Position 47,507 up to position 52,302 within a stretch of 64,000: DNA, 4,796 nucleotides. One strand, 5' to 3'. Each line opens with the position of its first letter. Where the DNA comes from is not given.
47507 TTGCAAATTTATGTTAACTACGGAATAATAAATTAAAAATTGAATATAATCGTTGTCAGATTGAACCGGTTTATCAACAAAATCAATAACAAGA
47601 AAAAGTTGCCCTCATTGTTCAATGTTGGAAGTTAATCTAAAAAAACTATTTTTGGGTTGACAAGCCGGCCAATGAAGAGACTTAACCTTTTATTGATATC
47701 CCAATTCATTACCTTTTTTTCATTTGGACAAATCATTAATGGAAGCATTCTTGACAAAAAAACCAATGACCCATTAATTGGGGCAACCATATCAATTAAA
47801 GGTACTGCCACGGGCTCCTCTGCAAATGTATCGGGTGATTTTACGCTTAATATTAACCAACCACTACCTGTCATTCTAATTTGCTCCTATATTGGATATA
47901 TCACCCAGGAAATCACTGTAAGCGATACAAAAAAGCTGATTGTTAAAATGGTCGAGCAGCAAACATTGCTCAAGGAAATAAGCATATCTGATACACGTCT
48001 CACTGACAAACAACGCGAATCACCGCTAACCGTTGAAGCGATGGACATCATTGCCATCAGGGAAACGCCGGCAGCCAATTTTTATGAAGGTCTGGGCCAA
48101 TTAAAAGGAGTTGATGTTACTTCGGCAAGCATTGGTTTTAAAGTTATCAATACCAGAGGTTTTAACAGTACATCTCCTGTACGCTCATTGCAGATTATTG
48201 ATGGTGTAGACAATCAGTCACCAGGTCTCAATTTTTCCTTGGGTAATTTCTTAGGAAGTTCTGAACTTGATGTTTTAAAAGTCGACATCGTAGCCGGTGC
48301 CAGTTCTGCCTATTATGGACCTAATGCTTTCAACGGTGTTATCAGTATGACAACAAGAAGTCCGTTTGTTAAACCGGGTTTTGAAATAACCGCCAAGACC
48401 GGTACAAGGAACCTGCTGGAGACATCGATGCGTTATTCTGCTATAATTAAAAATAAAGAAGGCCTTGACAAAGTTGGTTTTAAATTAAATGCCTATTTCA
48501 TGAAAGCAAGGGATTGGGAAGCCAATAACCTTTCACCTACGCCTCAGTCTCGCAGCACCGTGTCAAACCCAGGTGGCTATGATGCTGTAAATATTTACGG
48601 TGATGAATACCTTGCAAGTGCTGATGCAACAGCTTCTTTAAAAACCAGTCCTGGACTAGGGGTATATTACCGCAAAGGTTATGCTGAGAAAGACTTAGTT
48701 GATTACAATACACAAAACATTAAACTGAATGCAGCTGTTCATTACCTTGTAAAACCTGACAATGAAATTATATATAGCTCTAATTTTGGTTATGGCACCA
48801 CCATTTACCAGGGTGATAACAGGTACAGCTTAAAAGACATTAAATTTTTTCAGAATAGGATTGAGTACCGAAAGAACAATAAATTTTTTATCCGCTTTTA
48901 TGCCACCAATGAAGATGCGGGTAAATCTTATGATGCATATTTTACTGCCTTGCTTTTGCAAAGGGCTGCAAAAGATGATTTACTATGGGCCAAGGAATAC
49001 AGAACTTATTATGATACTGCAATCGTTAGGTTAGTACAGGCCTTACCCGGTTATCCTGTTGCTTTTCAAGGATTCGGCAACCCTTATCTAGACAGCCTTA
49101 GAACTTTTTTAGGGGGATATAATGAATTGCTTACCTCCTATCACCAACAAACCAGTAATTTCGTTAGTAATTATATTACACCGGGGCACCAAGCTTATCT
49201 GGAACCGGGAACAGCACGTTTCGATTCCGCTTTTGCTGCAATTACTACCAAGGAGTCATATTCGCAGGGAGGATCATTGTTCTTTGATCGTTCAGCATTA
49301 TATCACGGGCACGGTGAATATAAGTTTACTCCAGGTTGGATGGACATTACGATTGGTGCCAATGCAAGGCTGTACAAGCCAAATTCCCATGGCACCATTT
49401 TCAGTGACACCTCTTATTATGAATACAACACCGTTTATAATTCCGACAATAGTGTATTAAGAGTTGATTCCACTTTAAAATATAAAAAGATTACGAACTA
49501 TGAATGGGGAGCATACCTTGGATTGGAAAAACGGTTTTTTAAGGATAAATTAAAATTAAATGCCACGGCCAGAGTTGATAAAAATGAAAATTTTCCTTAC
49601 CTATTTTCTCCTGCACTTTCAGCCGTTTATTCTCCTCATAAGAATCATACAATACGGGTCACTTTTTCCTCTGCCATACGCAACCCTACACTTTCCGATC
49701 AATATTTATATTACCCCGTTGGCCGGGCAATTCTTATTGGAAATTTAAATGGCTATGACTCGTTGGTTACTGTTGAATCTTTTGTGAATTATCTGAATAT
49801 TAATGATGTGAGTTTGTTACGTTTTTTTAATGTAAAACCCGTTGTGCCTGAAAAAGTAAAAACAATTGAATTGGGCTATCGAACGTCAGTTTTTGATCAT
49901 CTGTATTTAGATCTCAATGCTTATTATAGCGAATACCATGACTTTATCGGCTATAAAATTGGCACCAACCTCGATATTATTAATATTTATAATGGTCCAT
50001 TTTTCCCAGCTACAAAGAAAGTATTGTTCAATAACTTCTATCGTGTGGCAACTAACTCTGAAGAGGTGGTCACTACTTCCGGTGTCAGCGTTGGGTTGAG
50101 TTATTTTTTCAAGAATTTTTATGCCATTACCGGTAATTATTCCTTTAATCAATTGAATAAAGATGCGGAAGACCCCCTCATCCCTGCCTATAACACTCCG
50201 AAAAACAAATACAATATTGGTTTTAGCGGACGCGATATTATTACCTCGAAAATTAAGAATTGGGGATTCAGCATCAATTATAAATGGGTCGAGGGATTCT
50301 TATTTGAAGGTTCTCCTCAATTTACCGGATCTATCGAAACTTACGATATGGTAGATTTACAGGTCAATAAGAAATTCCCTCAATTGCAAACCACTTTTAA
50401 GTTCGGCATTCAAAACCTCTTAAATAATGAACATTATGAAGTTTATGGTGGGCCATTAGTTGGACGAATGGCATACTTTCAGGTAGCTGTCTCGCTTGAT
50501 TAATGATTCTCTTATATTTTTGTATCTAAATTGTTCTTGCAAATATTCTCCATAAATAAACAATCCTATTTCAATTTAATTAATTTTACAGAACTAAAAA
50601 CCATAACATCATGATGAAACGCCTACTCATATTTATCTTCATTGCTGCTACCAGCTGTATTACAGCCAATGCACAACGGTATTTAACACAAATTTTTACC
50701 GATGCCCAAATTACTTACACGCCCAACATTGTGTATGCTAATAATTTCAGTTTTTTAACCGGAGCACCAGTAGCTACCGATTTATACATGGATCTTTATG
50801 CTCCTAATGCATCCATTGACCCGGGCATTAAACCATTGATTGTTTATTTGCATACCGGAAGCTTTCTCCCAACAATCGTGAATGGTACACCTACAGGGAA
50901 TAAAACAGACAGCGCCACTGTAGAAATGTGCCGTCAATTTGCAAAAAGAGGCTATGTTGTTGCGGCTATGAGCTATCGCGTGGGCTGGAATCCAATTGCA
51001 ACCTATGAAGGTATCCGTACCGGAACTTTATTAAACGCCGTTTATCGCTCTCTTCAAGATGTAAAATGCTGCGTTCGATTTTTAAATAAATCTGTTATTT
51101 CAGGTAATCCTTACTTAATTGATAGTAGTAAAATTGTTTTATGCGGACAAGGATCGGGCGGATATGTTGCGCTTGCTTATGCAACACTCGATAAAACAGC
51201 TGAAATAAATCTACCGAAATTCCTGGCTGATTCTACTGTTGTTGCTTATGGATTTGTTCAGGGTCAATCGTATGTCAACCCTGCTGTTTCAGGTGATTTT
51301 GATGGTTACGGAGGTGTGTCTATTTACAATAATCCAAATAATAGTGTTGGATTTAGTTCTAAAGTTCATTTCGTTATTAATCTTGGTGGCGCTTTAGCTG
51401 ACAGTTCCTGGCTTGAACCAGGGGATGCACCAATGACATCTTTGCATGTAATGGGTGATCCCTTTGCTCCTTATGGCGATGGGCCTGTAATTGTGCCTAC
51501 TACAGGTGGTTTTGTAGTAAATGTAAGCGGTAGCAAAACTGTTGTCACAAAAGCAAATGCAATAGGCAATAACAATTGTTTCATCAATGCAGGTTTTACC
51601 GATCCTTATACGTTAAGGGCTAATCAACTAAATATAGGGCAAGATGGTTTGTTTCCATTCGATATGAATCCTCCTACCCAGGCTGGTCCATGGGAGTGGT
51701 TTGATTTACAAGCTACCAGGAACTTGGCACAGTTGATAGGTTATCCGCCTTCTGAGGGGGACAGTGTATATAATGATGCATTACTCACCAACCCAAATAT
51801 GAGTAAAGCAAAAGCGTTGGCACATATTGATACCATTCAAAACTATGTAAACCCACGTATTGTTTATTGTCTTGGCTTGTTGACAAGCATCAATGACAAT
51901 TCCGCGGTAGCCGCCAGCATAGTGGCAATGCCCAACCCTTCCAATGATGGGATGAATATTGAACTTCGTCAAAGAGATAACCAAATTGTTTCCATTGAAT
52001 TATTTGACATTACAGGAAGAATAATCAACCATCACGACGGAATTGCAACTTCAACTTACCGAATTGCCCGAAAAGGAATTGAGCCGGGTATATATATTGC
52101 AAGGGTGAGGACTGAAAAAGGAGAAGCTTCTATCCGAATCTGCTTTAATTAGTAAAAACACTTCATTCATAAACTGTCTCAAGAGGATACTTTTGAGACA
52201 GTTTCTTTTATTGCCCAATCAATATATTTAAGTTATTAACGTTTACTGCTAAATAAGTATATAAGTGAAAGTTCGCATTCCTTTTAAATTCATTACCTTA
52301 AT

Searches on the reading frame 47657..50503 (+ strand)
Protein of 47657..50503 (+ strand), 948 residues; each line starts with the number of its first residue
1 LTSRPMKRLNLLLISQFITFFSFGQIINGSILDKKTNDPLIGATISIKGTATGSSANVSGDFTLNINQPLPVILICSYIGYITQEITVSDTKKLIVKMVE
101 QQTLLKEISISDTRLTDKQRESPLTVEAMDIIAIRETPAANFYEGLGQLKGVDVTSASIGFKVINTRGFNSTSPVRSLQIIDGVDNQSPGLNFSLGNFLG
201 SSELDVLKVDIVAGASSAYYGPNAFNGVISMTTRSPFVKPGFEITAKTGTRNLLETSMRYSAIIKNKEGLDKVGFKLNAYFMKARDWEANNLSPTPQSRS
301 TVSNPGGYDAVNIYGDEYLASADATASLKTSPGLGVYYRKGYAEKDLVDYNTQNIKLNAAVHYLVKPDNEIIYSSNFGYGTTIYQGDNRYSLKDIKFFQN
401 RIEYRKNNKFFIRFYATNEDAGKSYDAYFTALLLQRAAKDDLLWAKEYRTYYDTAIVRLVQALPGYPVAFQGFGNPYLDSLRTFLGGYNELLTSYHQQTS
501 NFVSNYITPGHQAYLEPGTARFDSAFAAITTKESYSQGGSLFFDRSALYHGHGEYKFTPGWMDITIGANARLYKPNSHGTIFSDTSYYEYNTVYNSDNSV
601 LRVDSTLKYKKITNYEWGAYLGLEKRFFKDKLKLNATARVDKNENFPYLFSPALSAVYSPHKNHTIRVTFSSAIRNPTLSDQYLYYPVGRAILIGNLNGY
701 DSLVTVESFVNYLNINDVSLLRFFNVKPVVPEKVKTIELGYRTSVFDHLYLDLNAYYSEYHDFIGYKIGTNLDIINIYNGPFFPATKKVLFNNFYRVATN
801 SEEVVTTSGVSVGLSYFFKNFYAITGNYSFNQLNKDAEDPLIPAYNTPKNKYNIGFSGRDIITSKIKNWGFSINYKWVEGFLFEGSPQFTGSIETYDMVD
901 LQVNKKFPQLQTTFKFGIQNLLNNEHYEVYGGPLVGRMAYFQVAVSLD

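Call 90: search_protein_families(library=pfam, proteins=[window:47657-50503:+], max_evalue=0.00001)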
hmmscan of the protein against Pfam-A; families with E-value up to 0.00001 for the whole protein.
window:47657-50503:+ (948 aa): 4 families
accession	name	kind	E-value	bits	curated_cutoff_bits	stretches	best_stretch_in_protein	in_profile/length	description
PF00593.30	TonB_dep_Rec_b-barrel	-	2.5e-22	80.8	27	1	479-921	42-436/436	TonB dependent receptor-like, beta-barrel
PF13715.12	CarbopepD_reg_2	-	4.7e-16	59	32.2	1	27-108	1-86/88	CarboxypepD_reg-like domain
PF07715.20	Plug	-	1e-09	39.3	23.9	1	119-228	2-107/107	TonB-dependent Receptor Plug Domain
PF13620.12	CarboxypepD_reg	-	1.5e-06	28.9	32.3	1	27-90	2-71/82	Carboxypeptidase regulatory-like domain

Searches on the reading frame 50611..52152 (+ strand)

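Call 90: search_protein_families(library=pfam, proteins=[window:50611-52152:+], max_evalue=0.00001)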
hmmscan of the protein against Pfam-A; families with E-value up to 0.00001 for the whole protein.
window:50611-52152:+ (513 aa): 2 families
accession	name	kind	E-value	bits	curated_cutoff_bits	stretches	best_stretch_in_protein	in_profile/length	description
PF20434.5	BD-FAE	-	2.9e-11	43.7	26.8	1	60-200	1-116/215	BD-FAE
PF18962.6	Por_Secre_tail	-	4.5e-10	40.1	27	1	441-506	3-69/75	Secretion system C-terminal sorting domain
